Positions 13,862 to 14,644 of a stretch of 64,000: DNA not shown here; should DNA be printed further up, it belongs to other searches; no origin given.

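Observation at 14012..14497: Exosortase/archaeosortase-like mini-protein coupled to CDP-archaeol synthase, next to SppA and SecDF; neighbouring surface proteins share an LG(I/V)(I/V)A-TM-basic C-terminal tail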

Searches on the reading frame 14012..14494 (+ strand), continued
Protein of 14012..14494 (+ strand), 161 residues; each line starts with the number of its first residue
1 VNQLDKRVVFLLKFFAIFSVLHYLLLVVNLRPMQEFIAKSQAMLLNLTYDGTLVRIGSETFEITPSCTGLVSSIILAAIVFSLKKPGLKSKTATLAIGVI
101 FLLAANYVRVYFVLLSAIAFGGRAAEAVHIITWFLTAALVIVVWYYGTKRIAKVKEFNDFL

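Call 49: fold_search(model_id=the predicted structure, library=pdb)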
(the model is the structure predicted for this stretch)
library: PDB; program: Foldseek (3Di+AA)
matches with E <= 10: 98; with E <= 0.001: 0
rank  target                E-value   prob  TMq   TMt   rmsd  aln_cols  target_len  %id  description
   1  6n2d_a                5.3e-01  0.51  0.36  0.31  17.4       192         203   10  Bacillus PS3 ATP synthase membrane region (released 2019-02-20)
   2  8r0l_A                7.6e-01  0.18  0.27  0.19  16.8       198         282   15  Cryo-EM structure of the microbial rhodopsin CryoR1 at pH 8.0 in nanodisc (released 2025-05-14)
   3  8dt0_A                1.1e+00  0.28  0.29  0.32  10.9       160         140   14  Scaffolding protein functional sites using deep learning (released 2022-08-10)
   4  4cof_B                1.8e+00  0.11  0.24  0.15  10.3       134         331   18  Crystal structure of a human gamma-aminobutyric acid receptor, the GABA(A)R-beta3 homopentamer (released 2014-06-04)
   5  3am6_A                2.4e+00  0.13  0.32  0.25  13.7       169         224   14  Crystal structure of the proton pumping rhodopsin AR2 from marine alga Acetabularia acetabulum (released 2011-07-06)
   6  8r0k_A                3.0e+00  0.09  0.29  0.21  16.6       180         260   14  Cryo-EM structure of the microbial rhodopsin CryoR1 at pH 4.3 in detergent (released 2025-05-14)
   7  3rp6                  3.0e+00  0.07  0.16  0.08  15.6        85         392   15  Crystal Structure of Klebsiella pneumoniae HpxO complexed with FAD (released 2012-05-16)
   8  9g95_A                3.1e+00  0.28  0.32  0.15   4.8        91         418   15  Lipid III flippase WzxE with NB10 nanobody in outward-facing conformation at 2.7552 A (released 2025-01-22)
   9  8r96_B                3.1e+00  0.09  0.28  0.19  13.9       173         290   11  Crystal structure of the cryorhodopsin CryoR2 at pH 4.6, type A crystals (released 2024-12-11)
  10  3abw_B                3.1e+00  0.06  0.25  0.19  14.7       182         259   15  Crystal structure of pharaonis halorhodopsin in complex with azide ion (released 2011-02-02)
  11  8r96_A                3.3e+00  0.08  0.27  0.18  14.0       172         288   11  Crystal structure of the cryorhodopsin CryoR2 at pH 4.6, type A crystals (released 2024-12-11)
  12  8r96_E                3.5e+00  0.08  0.27  0.18  13.9       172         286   11  Crystal structure of the cryorhodopsin CryoR2 at pH 4.6, type A crystals (released 2024-12-11)
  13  8vvn_C                3.5e+00  0.03  0.18  0.13  26.4       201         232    9  Cryo-EM structure of a type I ZorAB complex from Shewanella sp. strain ANA-3 (released 2025-02-05)
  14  2bl2_A                3.5e+00  0.03  0.17  0.17  14.9       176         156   15  The membrane rotor of the V-type ATPase from Enterococcus hirae (released 2005-04-05)
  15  9g9p_A                4.1e+00  0.10  0.33  0.16  17.5       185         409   14  Lipid III flippase WzxE with NB10 and NB7 nanobodies in inward-facing conformation - crystal 2 (released 2025-01-22)
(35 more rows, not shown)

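Call 52: search_protein_representatives(alignment_id=A1)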
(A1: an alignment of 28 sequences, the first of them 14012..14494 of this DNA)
Query: 28 sequences, 164 profile positions. Proteins with E-value up to 0.001 (for the whole library): 639; up to 1e-10: 160; up to 1e-30: 61. The best 150 are listed.
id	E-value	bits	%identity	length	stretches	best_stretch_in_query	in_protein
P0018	2.2e-58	213.1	-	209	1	7-164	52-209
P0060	1.1e-56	207.7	-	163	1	9-164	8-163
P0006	2.9e-56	206.3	-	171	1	3-164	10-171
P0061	3.9e-56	205.9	-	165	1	7-164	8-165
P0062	1.4e-55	204.0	-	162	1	5-164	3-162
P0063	3.9e-55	202.6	-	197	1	4-164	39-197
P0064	4.6e-54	199.1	-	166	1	4-164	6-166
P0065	6.8e-54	198.6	-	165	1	8-164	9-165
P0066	1.2e-52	194.5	-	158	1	7-164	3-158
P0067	2.4e-52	193.6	-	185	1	5-164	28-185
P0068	5.6e-52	192.3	-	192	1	3-164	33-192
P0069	7.2e-52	192.0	-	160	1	6-164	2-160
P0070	1.2e-51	191.3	-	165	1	5-164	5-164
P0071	1.5e-51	191.0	-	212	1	4-164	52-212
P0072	2.1e-51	190.5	-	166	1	5-164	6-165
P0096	3.9e-40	153.8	-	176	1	6-162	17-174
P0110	2.3e-32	128.5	-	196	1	4-153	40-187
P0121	6.5e-28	114.1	-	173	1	12-159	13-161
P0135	5.2e-24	101.4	-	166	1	10-164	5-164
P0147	1.0e-20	90.7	-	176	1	11-163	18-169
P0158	4.3e-18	82.1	-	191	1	7-163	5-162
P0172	8.7e-16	74.6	-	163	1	7-154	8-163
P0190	6.2e-14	68.6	-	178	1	10-152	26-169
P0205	1.4e-12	64.2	-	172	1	8-147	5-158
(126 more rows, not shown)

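Call 53: search_protein_families(library=ncbifam, proteins=[P0060, P0096, P0110, P0121, P0135, P0147, P0158, P0172, P0190, P0205], max_evalue=0.001)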
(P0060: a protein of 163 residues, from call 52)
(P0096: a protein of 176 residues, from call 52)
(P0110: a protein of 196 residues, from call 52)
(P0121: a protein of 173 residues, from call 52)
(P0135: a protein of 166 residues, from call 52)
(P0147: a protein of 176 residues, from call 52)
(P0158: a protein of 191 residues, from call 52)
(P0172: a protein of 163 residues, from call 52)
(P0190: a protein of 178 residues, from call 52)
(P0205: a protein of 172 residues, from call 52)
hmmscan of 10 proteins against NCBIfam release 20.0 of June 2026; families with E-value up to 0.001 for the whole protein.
P0060 (163 aa): 5 families
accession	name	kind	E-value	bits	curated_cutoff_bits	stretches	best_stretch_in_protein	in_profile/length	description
TIGR04178.1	exo_archaeo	signature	3.2e-10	40.1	23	1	64-148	2-91/97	exosortase/archaeosortase family protein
TIGR04175.1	archaeo_artD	exception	1.1e-07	32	125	1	11-149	4-139/150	archaeosortase D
TIGR04124.1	archaeo_artE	exception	6.3e-07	29.6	95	1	10-144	6-142/153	archaeosortase family protein ArtE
NF033505.2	paceosortase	exception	5.7e-05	23.3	80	1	13-157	16-151/167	pacearchaeosortase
TIGR04125.1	exosort_PGF_TRM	exception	0.00052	19.5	75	1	49-117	130-197/271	archaeosortase A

P0096 (176 aa): 10 families
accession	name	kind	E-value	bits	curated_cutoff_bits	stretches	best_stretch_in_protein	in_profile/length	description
TIGR04178.1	exo_archaeo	signature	1.8e-14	53.8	23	1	77-165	2-93/97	exosortase/archaeosortase family protein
TIGR04175.1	archaeo_artD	exception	9.8e-08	32.1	125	1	27-158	8-134/150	archaeosortase D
TIGR03109.2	exosort_XrtA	exception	2.9e-07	30.2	208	1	61-158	151-251/261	exosortase A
NF045528.1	heimosortase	equivalog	4.6e-07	30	130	1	60-149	71-157/199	heimdallarchaeosortase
TIGR02602.1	8TM_EpsH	subfamily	5.6e-07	29.3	105.55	1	27-158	93-232/241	exosortase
NF033505.2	paceosortase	exception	7.5e-07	29.4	80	1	21-161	10-143/167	pacearchaeosortase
TIGR03110.1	exosort_Gpos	exception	5.8e-06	26.3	102.75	1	44-159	54-172/187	exosortase family protein XrtG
NF046081.1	exosort_XrtX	exception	1.9e-05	24.6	170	1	62-160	59-156/168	exosortase X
TIGR04128.1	exoso_Fjoh_1448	exception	0.00043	20.5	90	0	61-159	68-165/174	exosortase family protein XrtF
TIGR03762.1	archaeo_artC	exception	0.00077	19.4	100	1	72-160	177-269/274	archaeosortase C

P0110 (196 aa): 6 families
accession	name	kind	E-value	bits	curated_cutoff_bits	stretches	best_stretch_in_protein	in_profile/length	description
TIGR04175.1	archaeo_artD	exception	5.7e-12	45.9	125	1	49-184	5-141/150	archaeosortase D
TIGR04178.1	exo_archaeo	signature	8.4e-11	42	23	1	100-181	1-89/97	exosortase/archaeosortase family protein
NF046081.1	exosort_XrtX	exception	1.7e-06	28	170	1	70-181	42-155/168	exosortase X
NF045528.1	heimosortase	equivalog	5.4e-06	26.5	130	1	45-157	31-142/199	heimdallarchaeosortase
NF033505.2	paceosortase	exception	1.2e-05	25.5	80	1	53-182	10-142/167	pacearchaeosortase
TIGR04125.1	exosort_PGF_TRM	exception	5.7e-05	22.7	75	1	69-154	113-197/271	archaeosortase A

P0121 (173 aa): 6 families
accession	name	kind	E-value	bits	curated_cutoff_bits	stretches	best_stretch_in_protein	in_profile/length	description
TIGR04175.1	archaeo_artD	exception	6.7e-12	45.6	125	1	12-152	3-139/150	archaeosortase D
TIGR04178.1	exo_archaeo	signature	1.1e-10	41.6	23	1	66-153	1-92/97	exosortase/archaeosortase family protein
TIGR04124.1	archaeo_artE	exception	6.9e-10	39.2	95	1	13-125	7-120/153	archaeosortase family protein ArtE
NF046081.1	exosort_XrtX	exception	1.4e-07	31.6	170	1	59-160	66-166/168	exosortase X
TIGR03110.1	exosort_Gpos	exception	1.9e-06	27.9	102.75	1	14-153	35-176/187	exosortase family protein XrtG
TIGR03109.2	exosort_XrtA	exception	0.00028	20.4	208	1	51-148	150-252/261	exosortase A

P0135 (166 aa): 8 families
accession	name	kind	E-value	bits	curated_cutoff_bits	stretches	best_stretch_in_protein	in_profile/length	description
TIGR04178.1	exo_archaeo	signature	1e-08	35.3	23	1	64-152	1-94/97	exosortase/archaeosortase family protein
TIGR04175.1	archaeo_artD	exception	2.5e-07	30.8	125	1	7-123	4-114/150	archaeosortase D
TIGR04124.1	archaeo_artE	exception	1.8e-06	28.1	95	1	6-123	6-120/153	archaeosortase family protein ArtE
NF033505.2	paceosortase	exception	1.9e-06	28.1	80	1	34-155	29-149/167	pacearchaeosortase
NF046081.1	exosort_XrtX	exception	8.2e-05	22.6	170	1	11-151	13-159/168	exosortase X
TIGR04144.1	archaeo_VPXXXP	exception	0.00013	22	150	1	12-138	11-136/156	archaeosortase B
TIGR04177.1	exosort_XrtH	exception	0.00043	20.3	86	1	26-141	23-142/158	exosortase H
NF045528.1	heimosortase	equivalog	0.00065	19.7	130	1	60-123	82-144/199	heimdallarchaeosortase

P0147 (176 aa): 7 families
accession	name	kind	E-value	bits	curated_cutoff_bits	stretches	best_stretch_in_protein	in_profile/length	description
TIGR04178.1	exo_archaeo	signature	8.5e-10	38.8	23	1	71-157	1-91/97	exosortase/archaeosortase family protein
NF046081.1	exosort_XrtX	exception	1.2e-07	31.8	170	1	62-157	64-159/168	exosortase X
NF046083.1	exosort_XrtY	exception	1.4e-06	28.3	160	1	46-124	59-136/168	exosortase Y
TIGR04177.1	exosort_XrtH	exception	1.8e-06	28.1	86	1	56-145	49-139/158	exosortase H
TIGR04175.1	archaeo_artD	exception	0.00015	21.8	125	1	19-159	4-144/150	archaeosortase D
TIGR04125.1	exosort_PGF_TRM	exception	0.00028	20.4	75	1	68-128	140-201/271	archaeosortase A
NF045528.1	heimosortase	equivalog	0.00097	19.2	130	1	66-129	81-144/199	heimdallarchaeosortase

P0158 (191 aa): 2 families
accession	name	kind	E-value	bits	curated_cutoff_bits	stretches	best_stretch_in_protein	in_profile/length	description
TIGR04178.1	exo_archaeo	signature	1.9e-07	31.3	23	1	64-146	1-89/97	exosortase/archaeosortase family protein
TIGR04124.1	archaeo_artE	exception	8.1e-05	22.7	95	1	43-134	40-131/153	archaeosortase family protein ArtE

P0172 (163 aa): 6 families
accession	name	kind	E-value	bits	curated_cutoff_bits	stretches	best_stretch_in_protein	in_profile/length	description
NF033505.2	paceosortase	exception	1.7e-07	31.5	80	1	14-156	4-141/167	pacearchaeosortase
TIGR04178.1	exo_archaeo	signature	2.8e-07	30.8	23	1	70-156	1-89/97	exosortase/archaeosortase family protein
TIGR04175.1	archaeo_artD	exception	8.8e-07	29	125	1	10-96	1-81/150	archaeosortase D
TIGR04124.1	archaeo_artE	exception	1e-06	28.9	95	1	10-135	4-123/153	archaeosortase family protein ArtE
TIGR02602.1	8TM_EpsH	subfamily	3e-05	23.7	105.55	1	21-140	97-216/241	exosortase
TIGR04177.1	exosort_XrtH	exception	0.00028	20.9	86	1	37-160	31-155/158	exosortase H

P0190 (178 aa): 14 families
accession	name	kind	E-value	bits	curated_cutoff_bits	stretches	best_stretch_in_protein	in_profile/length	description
TIGR04178.1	exo_archaeo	signature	8.3e-10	38.8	23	1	85-169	1-93/97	exosortase/archaeosortase family protein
TIGR04124.1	archaeo_artE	exception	1.5e-08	34.8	95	1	26-171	5-151/153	archaeosortase family protein ArtE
NF046081.1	exosort_XrtX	exception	4.1e-08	33.3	170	1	51-172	35-163/168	exosortase X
TIGR02602.1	8TM_EpsH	subfamily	4.8e-08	32.8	105.55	1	35-167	89-232/241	exosortase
TIGR04175.1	archaeo_artD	exception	1.2e-07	31.8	125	1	27-170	3-141/150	archaeosortase D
TIGR04125.1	exosort_PGF_TRM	exception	2.9e-07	30.2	75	1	55-136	108-195/271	archaeosortase A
NF033464.1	cyanoexo_CrtC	exception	1.5e-06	28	225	1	46-136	142-235/278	cyanoexosortase C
TIGR03109.2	exosort_XrtA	exception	9.1e-06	25.3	208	1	51-138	131-221/261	exosortase A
NF035943.2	exosort_XrtV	exception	1.2e-05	24.8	313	1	51-136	137-226/270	exosortase V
TIGR03762.1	archaeo_artC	exception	1.7e-05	24.8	100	1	30-165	125-269/274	archaeosortase C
NF033505.2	paceosortase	exception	2.5e-05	24.4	80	1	63-169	37-146/167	pacearchaeosortase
NF046083.1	exosort_XrtY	exception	5.1e-05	23.2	160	1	52-144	49-140/168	exosortase Y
NF038142.1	exosort_XrtW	exception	0.00012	20.6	425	1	50-136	136-225/494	exosortase W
TIGR03763.1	cyanoexo_CrtA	exception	0.00095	18.7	150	0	36-154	116-236/260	cyanoexosortase A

P0205 (172 aa): 7 families
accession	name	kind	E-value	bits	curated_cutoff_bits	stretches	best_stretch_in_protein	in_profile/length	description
TIGR04178.1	exo_archaeo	signature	7.8e-07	29.3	23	1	66-157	1-88/97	exosortase/archaeosortase family protein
TIGR04124.1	archaeo_artE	exception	1.6e-05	25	95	1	7-143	5-128/153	archaeosortase family protein ArtE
TIGR03109.2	exosort_XrtA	exception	4.9e-05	22.9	208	1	14-139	113-232/261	exosortase A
TIGR04125.1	exosort_PGF_TRM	exception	6.6e-05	22.5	75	1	31-129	114-197/271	archaeosortase A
NF046081.1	exosort_XrtX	exception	8.9e-05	22.5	170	1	31-160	34-157/168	exosortase X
TIGR04293.1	archaeo_artF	exception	0.00017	21.6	150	1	44-147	46-140/166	archaeosortase family protein ArtF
TIGR02602.1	8TM_EpsH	subfamily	0.00083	18.9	105.55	0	16-160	97-236/241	exosortase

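Call 54: find_encoding_contigs(protein=P0135, flank=5000, max_places=3)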
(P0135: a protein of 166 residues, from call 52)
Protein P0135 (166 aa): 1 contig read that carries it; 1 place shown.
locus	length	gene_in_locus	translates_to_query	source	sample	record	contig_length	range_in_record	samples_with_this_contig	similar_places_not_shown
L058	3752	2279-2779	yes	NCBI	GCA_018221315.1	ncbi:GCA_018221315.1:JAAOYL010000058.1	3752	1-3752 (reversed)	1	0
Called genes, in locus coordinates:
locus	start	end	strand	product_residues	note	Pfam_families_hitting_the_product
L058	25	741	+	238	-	PF01015:Ribosomal_S3Ae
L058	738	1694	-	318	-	PF25145:NfeD1b_N, PF01343:Peptidase_S49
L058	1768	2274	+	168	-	PF01864:CarS-like, PF01148:CTP_transf_1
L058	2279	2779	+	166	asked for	PF09721:Exosortase_EpsH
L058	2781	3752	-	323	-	?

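Call 55: find_encoding_contigs(protein=P0205, flank=6000, max_places=3)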
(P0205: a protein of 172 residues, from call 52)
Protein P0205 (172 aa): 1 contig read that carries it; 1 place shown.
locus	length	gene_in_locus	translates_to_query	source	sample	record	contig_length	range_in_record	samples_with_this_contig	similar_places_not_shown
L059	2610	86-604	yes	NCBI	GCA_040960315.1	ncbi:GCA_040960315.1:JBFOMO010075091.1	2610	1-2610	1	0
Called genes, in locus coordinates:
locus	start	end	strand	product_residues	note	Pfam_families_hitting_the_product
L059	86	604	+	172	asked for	PF09721:Exosortase_EpsH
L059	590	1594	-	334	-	PF02445:NadA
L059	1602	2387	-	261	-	PF03630:Fumble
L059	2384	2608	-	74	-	?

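Call 56: find_encoding_contigs(protein=P0172, flank=6000, max_places=3)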
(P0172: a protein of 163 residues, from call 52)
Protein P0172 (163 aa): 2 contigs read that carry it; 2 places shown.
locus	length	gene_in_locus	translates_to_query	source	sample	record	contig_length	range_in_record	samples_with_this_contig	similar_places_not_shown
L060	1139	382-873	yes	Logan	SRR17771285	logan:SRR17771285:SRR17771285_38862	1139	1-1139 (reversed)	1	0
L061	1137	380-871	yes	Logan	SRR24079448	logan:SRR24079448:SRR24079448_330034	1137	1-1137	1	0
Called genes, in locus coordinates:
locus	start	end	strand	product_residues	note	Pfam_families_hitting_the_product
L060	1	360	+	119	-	?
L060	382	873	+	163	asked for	PF09721:Exosortase_EpsH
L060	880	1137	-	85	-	?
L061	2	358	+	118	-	?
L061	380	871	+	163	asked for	PF09721:Exosortase_EpsH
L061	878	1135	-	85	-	?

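Call 58: find_encoding_contigs(protein=P0190, flank=6000, max_places=3)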
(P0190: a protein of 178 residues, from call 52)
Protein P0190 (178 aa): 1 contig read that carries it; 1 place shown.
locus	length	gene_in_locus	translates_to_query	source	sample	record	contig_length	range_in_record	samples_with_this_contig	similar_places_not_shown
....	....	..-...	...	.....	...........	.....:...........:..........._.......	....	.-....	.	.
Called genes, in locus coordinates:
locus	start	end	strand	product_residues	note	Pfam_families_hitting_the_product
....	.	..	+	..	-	?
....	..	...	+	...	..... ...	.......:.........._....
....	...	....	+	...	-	-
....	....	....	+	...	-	-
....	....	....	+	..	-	-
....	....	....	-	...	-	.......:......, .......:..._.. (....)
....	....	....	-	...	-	?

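Call 59: find_encoding_contigs(protein=P0158, flank=6000, max_places=3)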
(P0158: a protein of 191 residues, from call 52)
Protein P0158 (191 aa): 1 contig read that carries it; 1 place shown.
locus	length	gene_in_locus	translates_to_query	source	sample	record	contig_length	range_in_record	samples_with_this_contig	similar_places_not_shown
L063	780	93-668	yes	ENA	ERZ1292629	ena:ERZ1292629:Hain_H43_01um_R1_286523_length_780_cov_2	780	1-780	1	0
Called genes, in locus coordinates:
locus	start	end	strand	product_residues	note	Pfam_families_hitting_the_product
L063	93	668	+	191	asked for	-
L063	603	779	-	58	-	?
